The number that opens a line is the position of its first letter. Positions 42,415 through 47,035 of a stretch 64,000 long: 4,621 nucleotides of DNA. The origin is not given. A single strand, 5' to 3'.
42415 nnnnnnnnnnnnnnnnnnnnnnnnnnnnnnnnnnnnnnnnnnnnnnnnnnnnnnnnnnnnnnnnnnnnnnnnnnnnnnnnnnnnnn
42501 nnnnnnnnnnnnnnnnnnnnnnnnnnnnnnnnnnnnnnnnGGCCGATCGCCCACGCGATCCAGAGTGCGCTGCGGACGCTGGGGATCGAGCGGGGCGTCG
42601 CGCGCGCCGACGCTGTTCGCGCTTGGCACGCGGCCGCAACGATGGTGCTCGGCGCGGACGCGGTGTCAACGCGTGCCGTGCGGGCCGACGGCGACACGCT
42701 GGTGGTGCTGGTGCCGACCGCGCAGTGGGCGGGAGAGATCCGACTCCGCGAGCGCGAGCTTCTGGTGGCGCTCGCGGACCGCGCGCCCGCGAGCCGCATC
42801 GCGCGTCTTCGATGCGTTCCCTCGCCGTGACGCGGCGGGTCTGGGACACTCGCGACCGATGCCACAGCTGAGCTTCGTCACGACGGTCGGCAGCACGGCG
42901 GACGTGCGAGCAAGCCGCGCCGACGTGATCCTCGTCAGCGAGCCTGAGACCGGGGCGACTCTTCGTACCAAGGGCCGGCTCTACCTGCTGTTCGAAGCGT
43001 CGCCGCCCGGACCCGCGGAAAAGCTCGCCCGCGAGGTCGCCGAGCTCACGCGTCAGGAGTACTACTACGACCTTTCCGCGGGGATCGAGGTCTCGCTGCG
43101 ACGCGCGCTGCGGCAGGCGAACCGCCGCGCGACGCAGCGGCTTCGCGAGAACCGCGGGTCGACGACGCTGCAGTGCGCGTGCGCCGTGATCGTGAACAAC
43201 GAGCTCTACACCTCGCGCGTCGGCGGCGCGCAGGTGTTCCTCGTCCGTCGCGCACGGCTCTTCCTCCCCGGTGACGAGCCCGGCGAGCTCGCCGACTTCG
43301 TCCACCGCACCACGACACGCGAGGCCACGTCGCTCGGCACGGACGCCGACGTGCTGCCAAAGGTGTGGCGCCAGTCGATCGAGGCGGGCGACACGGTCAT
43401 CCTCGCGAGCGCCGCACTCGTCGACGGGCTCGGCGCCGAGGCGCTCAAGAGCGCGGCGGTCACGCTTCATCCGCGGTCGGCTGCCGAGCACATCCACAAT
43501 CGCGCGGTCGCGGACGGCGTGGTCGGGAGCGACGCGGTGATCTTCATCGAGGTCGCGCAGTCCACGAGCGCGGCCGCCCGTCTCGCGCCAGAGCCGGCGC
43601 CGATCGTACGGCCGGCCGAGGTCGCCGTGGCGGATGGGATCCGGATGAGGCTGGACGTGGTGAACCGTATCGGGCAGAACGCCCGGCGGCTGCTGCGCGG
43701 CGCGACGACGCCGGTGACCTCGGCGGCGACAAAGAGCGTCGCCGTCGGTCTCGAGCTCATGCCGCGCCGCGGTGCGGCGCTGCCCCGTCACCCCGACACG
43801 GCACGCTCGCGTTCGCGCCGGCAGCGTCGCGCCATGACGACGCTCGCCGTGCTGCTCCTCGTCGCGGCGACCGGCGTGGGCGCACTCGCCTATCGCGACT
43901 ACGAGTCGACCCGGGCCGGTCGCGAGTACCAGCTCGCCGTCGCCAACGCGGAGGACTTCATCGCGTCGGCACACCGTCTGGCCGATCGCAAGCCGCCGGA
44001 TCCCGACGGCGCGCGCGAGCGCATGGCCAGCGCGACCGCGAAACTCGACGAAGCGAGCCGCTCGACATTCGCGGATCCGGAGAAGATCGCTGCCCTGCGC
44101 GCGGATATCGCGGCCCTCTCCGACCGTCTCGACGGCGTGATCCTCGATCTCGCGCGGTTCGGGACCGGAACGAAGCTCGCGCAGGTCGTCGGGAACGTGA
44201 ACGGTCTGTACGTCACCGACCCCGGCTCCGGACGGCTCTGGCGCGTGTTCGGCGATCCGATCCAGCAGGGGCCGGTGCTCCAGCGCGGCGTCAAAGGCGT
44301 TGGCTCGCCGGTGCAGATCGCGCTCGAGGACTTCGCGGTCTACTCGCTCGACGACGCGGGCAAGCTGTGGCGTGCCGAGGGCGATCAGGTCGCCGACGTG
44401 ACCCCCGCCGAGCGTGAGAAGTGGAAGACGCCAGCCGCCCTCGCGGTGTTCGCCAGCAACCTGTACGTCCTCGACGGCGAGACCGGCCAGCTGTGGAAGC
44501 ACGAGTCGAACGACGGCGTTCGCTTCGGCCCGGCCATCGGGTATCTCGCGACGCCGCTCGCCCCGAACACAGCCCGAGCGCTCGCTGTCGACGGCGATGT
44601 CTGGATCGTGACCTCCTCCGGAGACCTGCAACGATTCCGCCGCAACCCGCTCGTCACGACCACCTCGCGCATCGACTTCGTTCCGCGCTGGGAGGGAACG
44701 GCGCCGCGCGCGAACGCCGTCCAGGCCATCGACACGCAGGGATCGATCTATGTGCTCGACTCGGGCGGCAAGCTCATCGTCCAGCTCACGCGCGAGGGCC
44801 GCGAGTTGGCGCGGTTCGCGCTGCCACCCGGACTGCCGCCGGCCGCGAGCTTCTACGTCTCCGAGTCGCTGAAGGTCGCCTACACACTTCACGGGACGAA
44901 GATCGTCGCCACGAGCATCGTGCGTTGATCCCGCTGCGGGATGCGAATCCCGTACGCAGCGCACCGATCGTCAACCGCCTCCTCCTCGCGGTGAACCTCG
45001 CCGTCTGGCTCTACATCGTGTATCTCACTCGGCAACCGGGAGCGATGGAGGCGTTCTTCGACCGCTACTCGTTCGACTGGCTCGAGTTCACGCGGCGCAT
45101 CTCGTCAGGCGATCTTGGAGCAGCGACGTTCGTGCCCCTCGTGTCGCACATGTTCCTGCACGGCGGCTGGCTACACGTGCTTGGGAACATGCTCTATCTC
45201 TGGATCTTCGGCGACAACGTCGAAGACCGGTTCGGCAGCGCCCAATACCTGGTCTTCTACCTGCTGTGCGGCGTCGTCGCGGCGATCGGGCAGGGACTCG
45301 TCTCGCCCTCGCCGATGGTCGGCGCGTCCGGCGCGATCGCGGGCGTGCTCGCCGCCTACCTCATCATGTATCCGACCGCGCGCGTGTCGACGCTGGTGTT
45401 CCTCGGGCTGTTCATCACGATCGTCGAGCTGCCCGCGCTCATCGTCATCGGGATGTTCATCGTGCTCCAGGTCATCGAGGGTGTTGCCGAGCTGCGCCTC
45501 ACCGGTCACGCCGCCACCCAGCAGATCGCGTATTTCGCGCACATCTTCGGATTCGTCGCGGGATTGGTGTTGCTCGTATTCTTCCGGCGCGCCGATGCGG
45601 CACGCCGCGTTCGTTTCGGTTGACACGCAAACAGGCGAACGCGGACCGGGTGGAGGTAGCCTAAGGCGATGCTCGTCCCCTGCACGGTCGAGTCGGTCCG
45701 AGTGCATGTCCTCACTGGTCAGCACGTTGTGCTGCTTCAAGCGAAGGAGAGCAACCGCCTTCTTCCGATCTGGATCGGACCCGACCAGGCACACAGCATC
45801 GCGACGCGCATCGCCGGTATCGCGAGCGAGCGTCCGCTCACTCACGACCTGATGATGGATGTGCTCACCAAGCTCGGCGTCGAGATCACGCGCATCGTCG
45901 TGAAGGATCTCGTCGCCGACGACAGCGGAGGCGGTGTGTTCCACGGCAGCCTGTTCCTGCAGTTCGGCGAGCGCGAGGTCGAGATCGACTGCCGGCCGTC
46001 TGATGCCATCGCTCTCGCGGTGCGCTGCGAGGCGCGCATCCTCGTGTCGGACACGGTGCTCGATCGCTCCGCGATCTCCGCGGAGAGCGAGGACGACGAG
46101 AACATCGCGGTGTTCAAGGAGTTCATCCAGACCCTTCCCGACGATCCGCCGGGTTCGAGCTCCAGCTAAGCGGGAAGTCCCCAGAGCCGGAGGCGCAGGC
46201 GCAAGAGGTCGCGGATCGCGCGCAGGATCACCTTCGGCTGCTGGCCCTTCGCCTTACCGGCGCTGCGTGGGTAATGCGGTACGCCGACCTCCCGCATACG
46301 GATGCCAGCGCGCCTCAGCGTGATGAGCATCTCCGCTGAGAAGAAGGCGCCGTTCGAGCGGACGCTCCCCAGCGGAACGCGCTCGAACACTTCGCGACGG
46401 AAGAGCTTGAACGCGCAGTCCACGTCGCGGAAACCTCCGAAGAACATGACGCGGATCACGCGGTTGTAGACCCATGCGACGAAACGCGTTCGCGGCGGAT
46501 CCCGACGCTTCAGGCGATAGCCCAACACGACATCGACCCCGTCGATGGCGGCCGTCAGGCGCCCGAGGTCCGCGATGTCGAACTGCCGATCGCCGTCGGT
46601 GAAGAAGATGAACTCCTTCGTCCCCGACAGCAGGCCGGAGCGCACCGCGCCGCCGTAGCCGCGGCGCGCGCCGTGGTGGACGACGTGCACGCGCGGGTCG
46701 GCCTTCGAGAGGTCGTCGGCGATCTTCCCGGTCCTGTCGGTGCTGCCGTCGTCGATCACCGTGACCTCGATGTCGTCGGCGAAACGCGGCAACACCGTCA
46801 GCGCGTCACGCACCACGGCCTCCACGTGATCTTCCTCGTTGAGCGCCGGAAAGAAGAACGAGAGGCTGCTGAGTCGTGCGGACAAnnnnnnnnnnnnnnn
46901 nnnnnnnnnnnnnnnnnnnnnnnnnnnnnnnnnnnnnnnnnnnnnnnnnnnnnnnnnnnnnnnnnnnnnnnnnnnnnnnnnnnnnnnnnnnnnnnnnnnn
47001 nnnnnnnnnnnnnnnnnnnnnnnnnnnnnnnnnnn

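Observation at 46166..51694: Envelope glycosylation locus with an 1189-aa GT-C fusion: extra GT-C module, then a PMT (GT39)-like mannosyltransferase interrupted by a YVTN beta-propeller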

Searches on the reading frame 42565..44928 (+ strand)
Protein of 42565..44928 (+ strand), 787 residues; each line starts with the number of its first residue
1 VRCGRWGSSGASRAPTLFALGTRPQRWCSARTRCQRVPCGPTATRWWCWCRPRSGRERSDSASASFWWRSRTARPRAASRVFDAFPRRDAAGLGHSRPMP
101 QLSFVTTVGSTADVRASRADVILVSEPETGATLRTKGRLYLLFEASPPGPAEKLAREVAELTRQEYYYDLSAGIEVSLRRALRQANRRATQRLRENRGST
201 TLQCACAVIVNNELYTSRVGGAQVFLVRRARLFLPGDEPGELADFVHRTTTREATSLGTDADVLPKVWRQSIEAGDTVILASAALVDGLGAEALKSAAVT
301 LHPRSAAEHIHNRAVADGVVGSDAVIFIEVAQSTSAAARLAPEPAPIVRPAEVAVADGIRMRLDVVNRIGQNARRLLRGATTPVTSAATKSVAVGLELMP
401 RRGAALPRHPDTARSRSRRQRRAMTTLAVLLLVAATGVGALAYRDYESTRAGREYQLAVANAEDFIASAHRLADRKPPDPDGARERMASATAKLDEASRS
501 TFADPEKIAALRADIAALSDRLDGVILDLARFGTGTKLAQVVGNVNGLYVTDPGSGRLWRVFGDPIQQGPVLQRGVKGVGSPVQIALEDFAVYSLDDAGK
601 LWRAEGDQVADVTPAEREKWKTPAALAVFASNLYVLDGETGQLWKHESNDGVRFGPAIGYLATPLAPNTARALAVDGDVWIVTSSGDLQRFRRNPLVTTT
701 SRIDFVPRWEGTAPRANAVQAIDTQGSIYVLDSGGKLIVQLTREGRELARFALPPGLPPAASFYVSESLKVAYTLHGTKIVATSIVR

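Call 16: search_protein_families(library=pfam, proteins=[window:42565-44928:+], max_evalue=0.05)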
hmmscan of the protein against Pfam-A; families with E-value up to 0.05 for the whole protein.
window:42565-44928:+ (787 aa): 1 family
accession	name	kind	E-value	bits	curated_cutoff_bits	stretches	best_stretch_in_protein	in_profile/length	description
PF01436.27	NHL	-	0.042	14.3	20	0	721-739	8-26/28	NHL repeat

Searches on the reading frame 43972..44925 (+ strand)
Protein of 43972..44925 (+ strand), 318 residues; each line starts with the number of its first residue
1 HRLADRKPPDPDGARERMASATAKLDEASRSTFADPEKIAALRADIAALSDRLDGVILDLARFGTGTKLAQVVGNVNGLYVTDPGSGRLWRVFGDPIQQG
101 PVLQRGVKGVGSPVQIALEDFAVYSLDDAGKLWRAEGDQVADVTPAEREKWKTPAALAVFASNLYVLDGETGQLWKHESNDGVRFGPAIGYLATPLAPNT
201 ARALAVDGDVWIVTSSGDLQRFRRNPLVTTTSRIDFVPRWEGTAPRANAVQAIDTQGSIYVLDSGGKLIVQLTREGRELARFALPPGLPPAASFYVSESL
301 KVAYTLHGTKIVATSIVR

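Call 81: search_solved_structures(query=window:43972-44925:+, max_evalue=1)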
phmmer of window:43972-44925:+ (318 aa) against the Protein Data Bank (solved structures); distinct sequences matched with E-value up to 1: 24.
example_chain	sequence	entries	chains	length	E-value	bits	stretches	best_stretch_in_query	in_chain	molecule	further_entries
3wwa_A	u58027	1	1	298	1.2e-07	34.5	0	252-276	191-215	Pizza7H protein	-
6f0t_A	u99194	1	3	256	2.3e-07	33.6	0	231-309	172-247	Pizza6-SFW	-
3ww9_A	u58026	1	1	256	7.2e-07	32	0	251-274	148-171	pizza6 protein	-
6qsd_A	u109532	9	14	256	7.7e-07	31.9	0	251-309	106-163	Pizza6S | Pizza6-S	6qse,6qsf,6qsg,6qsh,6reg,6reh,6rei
6rej_A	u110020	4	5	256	7.9e-07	31.9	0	252-308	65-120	Pizza6-SH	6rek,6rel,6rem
6ren_A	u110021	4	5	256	1.1e-06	31.5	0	252-308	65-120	3fPizza6-SH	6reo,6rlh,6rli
7zph_A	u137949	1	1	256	9.9e-06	28.3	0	252-308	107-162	Pizza6-TNK-RSH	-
7zqg_A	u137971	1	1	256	1.3e-05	27.9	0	201-309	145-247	Pizza6-KSH-TSH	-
7zq2_A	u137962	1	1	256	1.5e-05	27.7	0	200-309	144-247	Pizza6-RSH-TSH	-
7zpw_A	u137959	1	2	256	1.6e-05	27.6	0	240-309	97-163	Pizza6-TSK-TSH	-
7zcj_A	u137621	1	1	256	2.3e-05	27.1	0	199-308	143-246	Pizza6-TNH-TSH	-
7zpz_A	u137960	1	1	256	2.8e-05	26.8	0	200-308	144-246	Pizza6-TSR-TSH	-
6f0s_A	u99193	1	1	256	3.8e-05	26.4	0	199-308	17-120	Pizza6-SYW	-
1rwi_B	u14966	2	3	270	0.0011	21.5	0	252-274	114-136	Serine/threonine-protein kinase pknD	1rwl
3ww8_A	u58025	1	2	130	0.0024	20.4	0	251-274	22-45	Pizza3 protein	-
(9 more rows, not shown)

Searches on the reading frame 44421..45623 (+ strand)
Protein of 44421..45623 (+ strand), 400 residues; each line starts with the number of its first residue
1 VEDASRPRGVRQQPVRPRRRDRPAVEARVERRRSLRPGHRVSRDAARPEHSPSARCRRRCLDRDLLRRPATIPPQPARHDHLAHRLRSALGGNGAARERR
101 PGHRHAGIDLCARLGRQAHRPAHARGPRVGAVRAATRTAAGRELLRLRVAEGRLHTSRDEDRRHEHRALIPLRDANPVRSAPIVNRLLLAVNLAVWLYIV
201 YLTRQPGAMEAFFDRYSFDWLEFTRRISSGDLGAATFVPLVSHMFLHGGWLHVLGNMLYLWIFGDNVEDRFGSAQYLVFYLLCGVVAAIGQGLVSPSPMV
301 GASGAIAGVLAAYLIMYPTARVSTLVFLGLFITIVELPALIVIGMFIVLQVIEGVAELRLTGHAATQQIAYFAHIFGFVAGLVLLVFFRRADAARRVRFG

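Call 16: search_protein_families(library=pfam, proteins=[window:44421-45623:+], max_evalue=0.05)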
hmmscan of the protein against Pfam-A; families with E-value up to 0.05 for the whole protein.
window:44421-45623:+ (400 aa): 1 family
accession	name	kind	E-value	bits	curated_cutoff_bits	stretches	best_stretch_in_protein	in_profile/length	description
PF01694.28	Rhomboid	-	2.1e-33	116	22.6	1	237-389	4-141/143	Rhomboid domain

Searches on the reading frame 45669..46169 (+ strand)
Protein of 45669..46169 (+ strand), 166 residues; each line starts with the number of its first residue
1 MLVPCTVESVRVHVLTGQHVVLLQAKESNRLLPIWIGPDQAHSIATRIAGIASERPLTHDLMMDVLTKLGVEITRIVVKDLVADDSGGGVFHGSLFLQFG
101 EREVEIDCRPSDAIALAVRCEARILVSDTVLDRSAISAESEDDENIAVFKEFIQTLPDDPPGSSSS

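Call 13: search_protein_families(library=pfam, proteins=[window:45669-46169:+], max_evalue=0.001)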
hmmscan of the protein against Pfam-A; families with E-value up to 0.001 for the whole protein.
window:45669-46169:+ (166 aa): 1 family
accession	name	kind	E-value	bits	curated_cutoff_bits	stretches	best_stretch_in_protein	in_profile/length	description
PF02577.19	BFN_dom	-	3e-34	117.7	27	1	21-138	1-111/112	Bifunctional nuclease domain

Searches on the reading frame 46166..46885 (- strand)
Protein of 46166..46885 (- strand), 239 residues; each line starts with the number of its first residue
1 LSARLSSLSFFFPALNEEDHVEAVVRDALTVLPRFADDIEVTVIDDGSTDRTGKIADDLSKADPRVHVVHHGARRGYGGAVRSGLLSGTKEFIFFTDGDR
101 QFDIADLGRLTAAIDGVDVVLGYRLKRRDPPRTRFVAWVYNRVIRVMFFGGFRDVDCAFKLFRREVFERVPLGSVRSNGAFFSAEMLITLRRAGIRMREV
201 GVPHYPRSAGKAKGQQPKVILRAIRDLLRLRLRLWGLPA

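Call 6: search_protein_families(library=pfam, proteins=[window:46166-46885:-], max_evalue=0.1)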
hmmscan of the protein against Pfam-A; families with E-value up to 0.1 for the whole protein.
window:46166-46885:- (239 aa): 3 families
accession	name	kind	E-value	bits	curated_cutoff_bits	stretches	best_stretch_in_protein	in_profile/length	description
PF00535.33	Glycos_transf_2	-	2.8e-25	89.6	23.3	1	9-169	1-166/168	Glycosyl transferase family 2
PF13641.12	Glyco_tranf_2_3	-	0.00051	20.6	27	1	8-197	3-201/230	Glycosyltransferase like family 2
PF10111.15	Glyco_tranf_2_2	-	0.028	14.3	27.3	1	33-100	24-92/276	Glycosyltransferase like family 2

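Call 7: search_protein_families(library=ncbifam, proteins=[window:46166-46885:-], max_evalue=0.1)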
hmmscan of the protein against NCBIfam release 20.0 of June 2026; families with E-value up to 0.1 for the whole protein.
window:46166-46885:- (239 aa): 17 families
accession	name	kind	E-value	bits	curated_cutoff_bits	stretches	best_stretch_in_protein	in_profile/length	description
NF041391.1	DPhHxTase_Halo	equivalog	3.4e-14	52.3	375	1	15-207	4-186/213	dolichyl-phosphate hexose transferase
TIGR03937.1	PgaC_IcaA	equivalog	2.9e-13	49.5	422.3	1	5-103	44-139/407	poly-beta-1,6-N-acetyl-D-glucosamine synthase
NF007986.1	PRK10714.1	equivalog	1.5e-12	47.1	529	1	5-214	5-210/316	undecaprenyl-phosphate 4-deoxy-4-formamido-L-arabinose transferase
NF047588.1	GlcsyltransPgfSStrep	equivalog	1.1e-11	44.6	500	1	8-168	3-165/308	glycosyltransferase PgfS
TIGR04182.1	glyco_TIGR04182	equivalog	3.1e-11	43.2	325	1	10-212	4-198/293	S-layer glycoprotein N-glycosyltransferase AglJ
NF058614.1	PPMAGASynPpgS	equivalog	6e-10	38.9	370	1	12-216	6-208/226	polyprenyl-phospho-N-acetylgalactosaminyl synthase PpgS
TIGR03965.1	mycofact_glyco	equivalog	2.6e-09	36.5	280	1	7-120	75-185/467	mycofactocin biosynthesis glycosyltransferase MftF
NF053846.1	glyco_with_XrtP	equivalog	1.2e-07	30.8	520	1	10-81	45-115/440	XrtP-associated glycosyltransferase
NF010496.0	PRK13915.1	equivalog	1.4e-07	30.9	262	1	7-99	32-126/307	glucosyl-3-phosphoglycerate synthase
NF047683.1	TeichurnBiosyTuaG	equivalog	1.7e-07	31.1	400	1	6-107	6-104/252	teichuronic acid biosynthesis protein TuaG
NF007482.0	PRK10073.1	equivalog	4.6e-07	29.1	423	1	5-102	5-98/334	glycosyltransferase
TIGR04283.1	glyco_like_mftF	equivalog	5.4e-07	29.4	182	1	9-147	2-132/221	TIGR04283 family arsenosugar biosynthesis glycosyltransferase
TIGR03469.1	HpnB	hypoth_equivalog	6.4e-07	28.7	379.25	1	11-115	49-161/386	hopene-associated glycosyltransferase HpnB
NF050050.1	ProtGlycPglI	equivalog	5e-06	26.1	500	1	30-110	23-104/306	GalNAc(5)-diNAcBac-PP-undecaprenol beta-1,3-glucosyltransferase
NF041875.1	EPS_EpsD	equivalog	0.00021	20.8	370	1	35-126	27-118/325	exopolysaccharide biosynthesis glycosyltransferase EpsD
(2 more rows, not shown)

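Call 73: search_solved_structures(query=window:46166-46885:-, max_evalue=0.001)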
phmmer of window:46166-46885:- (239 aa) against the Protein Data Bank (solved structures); distinct sequences matched with E-value up to 0.001: 12.
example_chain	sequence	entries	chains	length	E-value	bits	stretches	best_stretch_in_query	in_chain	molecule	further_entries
9hwj_A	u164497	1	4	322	5.6e-13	52.4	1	7-214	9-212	Undecaprenyl-phosphate 4-deoxy-4-formamido-L-arabinose transferase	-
9bhc_C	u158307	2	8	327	1e-10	45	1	3-214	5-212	Undecaprenyl-phosphate 4-deoxy-4-formamido-L-arabinose transferase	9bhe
8vxh_A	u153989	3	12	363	1.4e-10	44.5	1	3-214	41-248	Undecaprenyl-phosphate 4-deoxy-4-formamido-L-arabinose transferase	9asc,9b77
3bcv_A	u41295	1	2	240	9.9e-09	38.5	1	7-103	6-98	Putative glycosyltransferase protein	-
5hea_A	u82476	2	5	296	6.1e-07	32.6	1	9-107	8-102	Putative glycosyltransferase (GalT1)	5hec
5mlz_A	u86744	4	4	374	4.4e-06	29.8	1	8-230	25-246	Dolichol monophosphate mannose synthase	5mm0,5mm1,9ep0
5eke_A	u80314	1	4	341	0.00014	24.8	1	7-148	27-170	Uncharacterized glycosyltransferase sll0501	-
5ekp_C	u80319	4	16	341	0.00015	24.8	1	7-148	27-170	Uncharacterized glycosyltransferase sll0501 | Glycosyltransferase sll0501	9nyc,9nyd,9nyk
9nye_A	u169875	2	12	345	0.00015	24.8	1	7-148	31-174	Glycosyltransferase sll0501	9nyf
6p61_A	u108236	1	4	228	0.00019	24.5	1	7-100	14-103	Glycosyltransferase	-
8vh7_A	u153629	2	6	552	0.00021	24.3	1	16-104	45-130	Heparosan synthase B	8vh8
8viw_A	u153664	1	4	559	0.00021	24.3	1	16-104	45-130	Heparosan synthase B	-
